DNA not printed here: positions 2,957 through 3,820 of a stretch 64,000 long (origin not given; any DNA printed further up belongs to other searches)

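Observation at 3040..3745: GC-rich (~60%) single-gene island with its own RBS and terminator, inserted between tRNA-Tyr and trpS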

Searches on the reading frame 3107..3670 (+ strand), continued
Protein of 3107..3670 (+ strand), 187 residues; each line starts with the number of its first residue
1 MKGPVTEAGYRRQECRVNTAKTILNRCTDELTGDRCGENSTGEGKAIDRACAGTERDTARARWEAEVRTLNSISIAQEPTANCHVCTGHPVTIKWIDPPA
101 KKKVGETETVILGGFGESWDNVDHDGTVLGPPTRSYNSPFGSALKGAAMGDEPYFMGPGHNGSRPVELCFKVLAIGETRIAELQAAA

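Call 34: list_cluster_members(proteins=[P0003, P0004, P0005, P0006, P0007, P0008, P0009, P0010, P0012, P0014])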
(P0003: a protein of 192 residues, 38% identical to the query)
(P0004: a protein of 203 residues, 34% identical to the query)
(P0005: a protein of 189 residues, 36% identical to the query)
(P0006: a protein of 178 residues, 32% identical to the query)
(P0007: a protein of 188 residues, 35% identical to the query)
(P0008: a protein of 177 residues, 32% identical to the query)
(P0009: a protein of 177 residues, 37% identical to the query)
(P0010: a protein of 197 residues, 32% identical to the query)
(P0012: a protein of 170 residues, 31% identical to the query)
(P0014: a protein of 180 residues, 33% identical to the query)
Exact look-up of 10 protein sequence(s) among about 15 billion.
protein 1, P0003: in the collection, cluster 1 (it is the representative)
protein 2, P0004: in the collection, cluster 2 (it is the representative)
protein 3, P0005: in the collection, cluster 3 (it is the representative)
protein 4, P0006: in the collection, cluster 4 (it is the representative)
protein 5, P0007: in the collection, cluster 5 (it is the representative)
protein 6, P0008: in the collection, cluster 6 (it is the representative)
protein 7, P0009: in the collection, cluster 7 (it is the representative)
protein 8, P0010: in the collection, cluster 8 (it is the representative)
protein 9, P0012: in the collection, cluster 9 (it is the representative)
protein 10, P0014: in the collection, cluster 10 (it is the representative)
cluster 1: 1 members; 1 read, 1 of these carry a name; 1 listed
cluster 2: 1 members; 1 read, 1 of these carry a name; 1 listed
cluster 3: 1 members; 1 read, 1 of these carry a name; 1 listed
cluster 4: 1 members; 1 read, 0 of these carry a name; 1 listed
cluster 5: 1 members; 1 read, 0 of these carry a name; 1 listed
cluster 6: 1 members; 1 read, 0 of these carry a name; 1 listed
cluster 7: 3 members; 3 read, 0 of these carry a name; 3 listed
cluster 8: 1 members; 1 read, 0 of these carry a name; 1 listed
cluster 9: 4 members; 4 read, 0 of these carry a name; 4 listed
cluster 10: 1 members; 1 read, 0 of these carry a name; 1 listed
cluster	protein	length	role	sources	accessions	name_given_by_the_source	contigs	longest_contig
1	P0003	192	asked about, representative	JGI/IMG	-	transcription elongation GreA/GreB family factor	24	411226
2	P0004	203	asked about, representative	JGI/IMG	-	transcription elongation factor GreA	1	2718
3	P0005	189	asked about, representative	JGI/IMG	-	hypothetical protein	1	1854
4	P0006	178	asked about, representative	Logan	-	-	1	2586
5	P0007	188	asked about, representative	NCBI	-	-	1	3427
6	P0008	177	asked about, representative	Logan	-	-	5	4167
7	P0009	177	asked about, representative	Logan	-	-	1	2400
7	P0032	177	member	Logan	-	-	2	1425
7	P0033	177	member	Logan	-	-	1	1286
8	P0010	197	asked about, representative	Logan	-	-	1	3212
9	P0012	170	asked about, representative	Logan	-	-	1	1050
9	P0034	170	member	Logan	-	-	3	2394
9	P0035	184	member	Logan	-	-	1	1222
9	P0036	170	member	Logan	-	-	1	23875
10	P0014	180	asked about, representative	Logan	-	-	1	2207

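Call 35: predict_structure(alignment_id=A1)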
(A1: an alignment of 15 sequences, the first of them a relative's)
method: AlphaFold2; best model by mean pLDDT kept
length: 187 residues; sequences in the alignment: 15
mean_pLDDT: 87.8   pTM: 0.74
mean pLDDT of the five models: 87.8, 85.9, 85.7, 85.5, 82.0
residues with pLDDT >= 90: 121; 70-90: 46; 50-70: 18; < 50: 2
segments of 3 or more residues with pLDDT < 50: none
pLDDT, mean of each block of 10 residues (from residue 1): 84 93 94 68 81 94 96 88 90 96 95 91 74 94 97 94 93 84 53
secondary structure, 60 per line:
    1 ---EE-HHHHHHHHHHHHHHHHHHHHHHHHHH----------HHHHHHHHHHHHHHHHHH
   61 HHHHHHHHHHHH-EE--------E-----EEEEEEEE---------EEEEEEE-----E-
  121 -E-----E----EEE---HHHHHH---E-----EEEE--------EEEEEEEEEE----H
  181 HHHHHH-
elements in order: H7-32 H43-72 E90-97 E107-113 E133-135 H139-144 E154-157 E166-175 H180-186
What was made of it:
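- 3125..3322 (+): N-terminal antiparallel coiled coil (residues 7-72: helices 7-32 and 43-72). AF2 model with alignment A1 (call 35).
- On Gre-factor family (GreA/GreB/Gfh1 superfamily): The AF2 model has helices 7-32 and 43-72 (call 35).
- On Rnk: The coiled coil is full length (call 35).
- Closest known: Rnk. Different: Here the coiled coil is full length, with helices 7-32 and 43-72 (call 35).
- The AF2 model has pLDDT 87.8 (call 35). The tip alignment lies in the least confident part of the model (pLDDT about 68 for residues 31-40; call 35) and contains a 2-residue indel, so the S40-to-D41 equivalence is uncertain.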

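Call 37: find_encoding_contigs(protein=P0003, flank=8000, max_places=4)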
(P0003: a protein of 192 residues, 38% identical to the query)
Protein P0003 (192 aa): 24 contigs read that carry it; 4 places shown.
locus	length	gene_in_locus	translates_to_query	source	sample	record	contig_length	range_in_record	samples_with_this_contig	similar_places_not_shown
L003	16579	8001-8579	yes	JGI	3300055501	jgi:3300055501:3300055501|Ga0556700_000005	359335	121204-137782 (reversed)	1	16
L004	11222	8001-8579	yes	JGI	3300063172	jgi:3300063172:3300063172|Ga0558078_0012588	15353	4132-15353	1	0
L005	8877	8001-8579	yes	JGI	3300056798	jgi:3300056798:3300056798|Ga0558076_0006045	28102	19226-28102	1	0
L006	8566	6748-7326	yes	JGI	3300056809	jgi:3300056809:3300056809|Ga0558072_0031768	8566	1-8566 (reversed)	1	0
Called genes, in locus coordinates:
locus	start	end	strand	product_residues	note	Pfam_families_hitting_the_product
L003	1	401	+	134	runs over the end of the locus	PF00380:Ribosomal_S9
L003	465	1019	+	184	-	PF01025:GrpE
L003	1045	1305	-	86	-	PF05015:HigB-like_toxin (weak)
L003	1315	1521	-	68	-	-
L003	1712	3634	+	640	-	PF00012:HSP70, PF06723:MreB_Mbl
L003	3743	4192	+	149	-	-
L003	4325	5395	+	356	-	PF00226:DnaJ, PF01556:DnaJ_C, PF27659:CHP02642 (faint), PF00684:DnaJ_CXXCXGXG, PF15777:Anti-TRAP (faint)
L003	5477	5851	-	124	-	-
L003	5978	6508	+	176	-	-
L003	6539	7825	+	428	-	PF00579:tRNA-synt_1b, PF22421:SYY_C-terminal (weak)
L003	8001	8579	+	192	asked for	PF01272:GreA_GreB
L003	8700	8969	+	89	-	-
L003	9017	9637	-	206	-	PF06736:TMEM175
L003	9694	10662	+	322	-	PF00579:tRNA-synt_1b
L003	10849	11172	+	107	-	-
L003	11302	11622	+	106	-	-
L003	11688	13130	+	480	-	PF01336:tRNA_anti-codon, PF00152:tRNA-synt_2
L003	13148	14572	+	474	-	PF02789:Peptidase_M17_N (weak), PF00883:Peptidase_M17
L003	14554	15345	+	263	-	PF02616:SMC_ScpA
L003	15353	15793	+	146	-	-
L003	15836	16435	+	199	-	PF04079:SMC_ScpB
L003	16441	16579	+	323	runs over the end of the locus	PF00768:Peptidase_S11, PF13354:Beta-lactamase2 (weak)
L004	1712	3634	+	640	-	PF00012:HSP70, PF06723:MreB_Mbl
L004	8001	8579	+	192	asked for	PF01272:GreA_GreB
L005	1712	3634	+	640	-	PF00012:HSP70, PF06723:MreB_Mbl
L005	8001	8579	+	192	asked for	PF01272:GreA_GreB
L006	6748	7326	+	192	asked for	PF01272:GreA_GreB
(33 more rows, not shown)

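Call 38: find_encoding_contigs(protein=P0036, flank=8000, max_places=2)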
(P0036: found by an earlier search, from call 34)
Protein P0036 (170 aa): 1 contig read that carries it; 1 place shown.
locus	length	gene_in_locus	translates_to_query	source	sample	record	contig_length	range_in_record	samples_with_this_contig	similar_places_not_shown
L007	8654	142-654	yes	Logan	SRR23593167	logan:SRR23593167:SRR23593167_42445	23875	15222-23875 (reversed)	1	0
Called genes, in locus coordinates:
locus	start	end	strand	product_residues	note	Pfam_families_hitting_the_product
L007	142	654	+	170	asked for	PF01272:GreA_GreB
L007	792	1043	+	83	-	-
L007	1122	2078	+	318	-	PF00579:tRNA-synt_1b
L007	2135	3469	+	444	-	PF01336:tRNA_anti-codon, PF00152:tRNA-synt_2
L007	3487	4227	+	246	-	PF02616:SMC_ScpA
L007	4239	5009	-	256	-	PF02673:BacA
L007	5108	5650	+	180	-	PF04079:SMC_ScpB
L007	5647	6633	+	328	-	PF00768:Peptidase_S11, PF13354:Beta-lactamase2 (weak)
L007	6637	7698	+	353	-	PF00953:Glycos_transf_4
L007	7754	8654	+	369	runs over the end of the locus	PF01098:FTSW_RODA_SPOVE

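Call 41: fold_search(model_id=the predicted structure, library=pdb)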
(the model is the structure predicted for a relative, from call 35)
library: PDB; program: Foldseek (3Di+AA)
matches with E <= 10: 535; with E <= 0.001: 11
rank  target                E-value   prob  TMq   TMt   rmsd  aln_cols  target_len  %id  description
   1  9a7t_B                5.0e-09  1.00  0.65  0.76   3.8       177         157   19  Integrative model of RPOB-GREA by crosslinking MS and deep learning (released 2024-09-18)
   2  3aoi_X                1.2e-08  1.00  0.64  0.76   3.8       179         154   23  RNA polymerase-Gfh1 complex (Crystal type 2) (released 2010-12-08)
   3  2f23_A                1.9e-08  1.00  0.33  0.40  13.7       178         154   24  Crystal structure of GreA factor homolog 1 (Gfh1) protein of Thermus thermophilus (released 2006-05-30)
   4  2eul_A                4.7e-08  1.00  0.36  0.43  13.9       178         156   23  Structure of the transcription factor Gfh1. (released 2005-11-15)
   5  2etn_B                1.3e-07  1.00  0.32  0.38  14.8       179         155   23  Crystal structure of Thermus aquaticus Gfh1 (released 2006-02-14)
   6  3aoh_X                1.6e-07  1.00  0.53  0.63   5.1       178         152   22  RNA polymerase-Gfh1 complex (Crystal type 1) (released 2010-12-08)
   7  2p4v_A                1.6e-07  1.00  0.55  0.64   6.0       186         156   18  Crystal structure of the transcript cleavage factor, GreB at 2.6A resolution (released 2008-01-22)
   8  4wqt_X                3.1e-07  1.00  0.61  0.72   4.5       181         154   22  Thermus thermophilus RNA polymerase complexed with an RNA cleavage stimulating factor (a GreA/Gfh1 chimeric protein) (released 2015-02-18)
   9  2etn_A                5.1e-07  1.00  0.35  0.42  14.6       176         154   22  Crystal structure of Thermus aquaticus Gfh1 (released 2006-02-14)
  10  1grj                  9.5e-05  1.00  0.54  0.65   5.8       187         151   15  GREA TRANSCRIPT CLEAVAGE FACTOR FROM ESCHERICHIA COLI (released 1995-07-10)
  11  6wvk_H                6.6e-04  0.99  0.35  0.13   8.7       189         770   10  Cryo-EM structure of Bacillus subtilis RNA Polymerase in complex with HelD (released 2020-11-18)
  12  8r2m_H                1.3e-02  0.69  0.23  0.28  13.2       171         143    9  Mycobacterium smegnatis RNA polymerase transcription initiation complex with SigmaA, RbpA, HelD N-terminal domain and  (released 2024-10-02)
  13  8r6p_H                1.4e-02  0.92  0.33  0.41  12.3       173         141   14  Mycobacterium smegnatis RNA polymerase RP2-like transcription initiation complex with SigmaA, RbpA, HelD N-terminal do (released 2024-10-02)
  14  6yys_H                1.9e-02  0.51  0.23  0.09  16.2       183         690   12  Structure of Mycobacterium smegmatis HelD protein in complex with RNA polymerase core - State II, primary channel enga (released 2020-11-04)
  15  9tg4_F                3.3e-02  0.23  0.20  0.12  19.8       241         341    9  Structure of the YbjP lipoprotein bound to the AcrABZ-TolC efflux pump (released 2026-04-08)
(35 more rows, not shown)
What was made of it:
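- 3125..3322 (+): Full-length Foldseek superposition on GreA, Gfh1 and GreB (call 41).
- Closest known: Gfh1. Same: The best structural match is Gfh1 bound in the RNAP secondary channel (3aoi_X; call 41).
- Foldseek top hits are GreA 9a7t_B and RNAP-bound Gfh1 3aoi_X (target-normalised TM 0.76), followed by GreB and GreA 1grj (call 41). The predicted domain orientation matches the active GreA and RNAP-bound Gfh1 form rather than free Gfh1 (target-normalised TM 0.76 against 0.38-0.43; call 41).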

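Call 46: search_protein_families(library=pfam, proteins=[L003:8700-8969:+, L007:792-1043:+, L001:1213-1743:+], max_evalue=0.1)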
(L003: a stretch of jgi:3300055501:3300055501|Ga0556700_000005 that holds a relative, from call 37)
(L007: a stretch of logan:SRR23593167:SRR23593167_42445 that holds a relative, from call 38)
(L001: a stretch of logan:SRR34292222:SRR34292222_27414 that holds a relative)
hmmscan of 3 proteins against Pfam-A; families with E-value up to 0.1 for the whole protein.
L003:8700-8969:+ (89 aa): 0 families

L007:792-1043:+ (83 aa): 0 families

L001:1213-1743:+ (176 aa): 0 families

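Call 49: find_encoding_contigs(protein=P0008, flank=5000, max_places=2)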
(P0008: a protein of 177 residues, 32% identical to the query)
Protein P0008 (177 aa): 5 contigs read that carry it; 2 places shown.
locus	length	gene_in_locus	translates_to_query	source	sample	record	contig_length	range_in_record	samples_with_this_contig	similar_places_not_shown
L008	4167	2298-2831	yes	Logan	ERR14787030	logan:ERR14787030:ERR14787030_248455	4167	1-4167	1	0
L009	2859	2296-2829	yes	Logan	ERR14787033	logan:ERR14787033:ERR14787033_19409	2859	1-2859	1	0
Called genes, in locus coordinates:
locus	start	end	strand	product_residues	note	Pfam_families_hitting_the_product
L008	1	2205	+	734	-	?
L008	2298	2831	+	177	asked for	PF01272:GreA_GreB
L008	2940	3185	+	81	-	-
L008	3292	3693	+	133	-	PF05443:ROS_MUCR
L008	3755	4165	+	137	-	?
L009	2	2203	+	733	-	?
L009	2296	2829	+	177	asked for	PF01272:GreA_GreB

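Call 50: find_encoding_contigs(protein=P0007, flank=5000, max_places=2)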
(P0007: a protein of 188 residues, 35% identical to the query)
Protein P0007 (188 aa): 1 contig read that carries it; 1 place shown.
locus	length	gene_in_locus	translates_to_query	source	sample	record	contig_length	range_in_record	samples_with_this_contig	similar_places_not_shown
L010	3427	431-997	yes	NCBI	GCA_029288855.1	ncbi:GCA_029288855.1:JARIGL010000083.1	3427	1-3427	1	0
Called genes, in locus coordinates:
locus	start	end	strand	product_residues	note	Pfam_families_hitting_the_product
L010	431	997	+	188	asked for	PF01272:GreA_GreB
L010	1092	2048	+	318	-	PF00579:tRNA-synt_1b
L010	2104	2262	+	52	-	-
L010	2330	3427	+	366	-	?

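Call 51: find_encoding_contigs(protein=P0010, flank=5000, max_places=2)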
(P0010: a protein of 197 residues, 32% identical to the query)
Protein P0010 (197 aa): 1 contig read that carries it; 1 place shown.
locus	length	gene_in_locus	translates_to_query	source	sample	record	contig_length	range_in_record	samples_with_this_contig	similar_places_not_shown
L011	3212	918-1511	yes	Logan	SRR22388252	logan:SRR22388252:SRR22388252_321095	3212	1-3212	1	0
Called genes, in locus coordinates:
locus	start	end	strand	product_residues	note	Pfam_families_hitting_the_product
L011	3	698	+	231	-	?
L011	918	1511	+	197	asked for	PF01272:GreA_GreB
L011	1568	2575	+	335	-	PF00579:tRNA-synt_1b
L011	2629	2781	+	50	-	-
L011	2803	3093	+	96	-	-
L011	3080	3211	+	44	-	?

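Call 52: find_encoding_contigs(protein=P0004, flank=5000, max_places=2)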
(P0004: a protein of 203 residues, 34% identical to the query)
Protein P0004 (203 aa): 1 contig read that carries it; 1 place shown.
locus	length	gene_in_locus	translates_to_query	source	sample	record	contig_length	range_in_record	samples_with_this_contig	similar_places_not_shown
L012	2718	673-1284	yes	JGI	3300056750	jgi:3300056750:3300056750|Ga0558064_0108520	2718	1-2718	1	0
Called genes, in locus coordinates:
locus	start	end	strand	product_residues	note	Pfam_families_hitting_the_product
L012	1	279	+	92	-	?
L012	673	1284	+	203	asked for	PF01272:GreA_GreB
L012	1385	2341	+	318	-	PF00579:tRNA-synt_1b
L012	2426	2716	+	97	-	?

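Call 66: search_protein_families(library=ncbifam, alignment_id=A1, max_evalue=0.01)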
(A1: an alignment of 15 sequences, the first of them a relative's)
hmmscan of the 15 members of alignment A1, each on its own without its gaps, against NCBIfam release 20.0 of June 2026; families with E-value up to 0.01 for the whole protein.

A. member 1, P0001 (187 aa): 0 families

B. families by the number of members that match (of 15 scanned): 12 families
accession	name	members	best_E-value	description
NF001263.0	PRK00226.1-4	14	1.2e-11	transcription elongation factor GreA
TIGR01462.1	greA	14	1.6e-11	transcription elongation factor GreA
NF001261.0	PRK00226.1-2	13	5.5e-09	transcription elongation factor GreA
NF002506.1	PRK01885.1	13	4.7e-07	transcription elongation factor GreB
NF001262.0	PRK00226.1-3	12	5.4e-12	transcription elongation factor GreA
TIGR01461.1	greB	11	2.5e-06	transcription elongation factor GreB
NF004548.0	PRK05892.1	10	4.4e-08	nucleoside diphosphate kinase regulator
NF001264.0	PRK00226.1-5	9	1.3e-07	transcription elongation factor GreA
NF001260.0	PRK00226.1-1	8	1.2e-06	transcription elongation factor GreA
NF004973.0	PRK06342.1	5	1.3e-05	transcription elongation factor GreA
NF004396.0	PRK05753.1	4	0.00029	nucleoside diphosphate kinase regulator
NF011309.0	PRK14720.1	2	0.00046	transcription elongation factor GreA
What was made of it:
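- GreA and GreB NCBIfam models match 11-14 of 15 members (call 66).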

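Call 76: search_protein_families(library=padloc, alignment_id=A1, max_evalue=0.01)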
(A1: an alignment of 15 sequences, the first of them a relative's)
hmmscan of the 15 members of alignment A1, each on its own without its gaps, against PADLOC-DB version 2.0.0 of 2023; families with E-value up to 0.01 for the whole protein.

A. member 1, P0001 (187 aa): 0 families

B. families by the number of members that match (of 15 scanned): 1 family
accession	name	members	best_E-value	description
PDLC04860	PDC-S05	1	0.00087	-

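Call 77: search_protein_families(library=phrogs, alignment_id=A1, max_evalue=0.01)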
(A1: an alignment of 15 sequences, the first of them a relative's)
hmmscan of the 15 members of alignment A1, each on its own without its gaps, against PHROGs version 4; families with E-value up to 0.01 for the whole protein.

A. member 1, P0001 (187 aa): 0 families

B. families by the number of members that match (of 15 scanned): 1 family
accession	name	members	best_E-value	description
phrog_16062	-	1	0.0053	-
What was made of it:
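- Tried and rejected: PADLOC and PHROGs gave no consistent defence or phage signal, with one weak hit each in 1 of 15 members (calls 76, 77).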
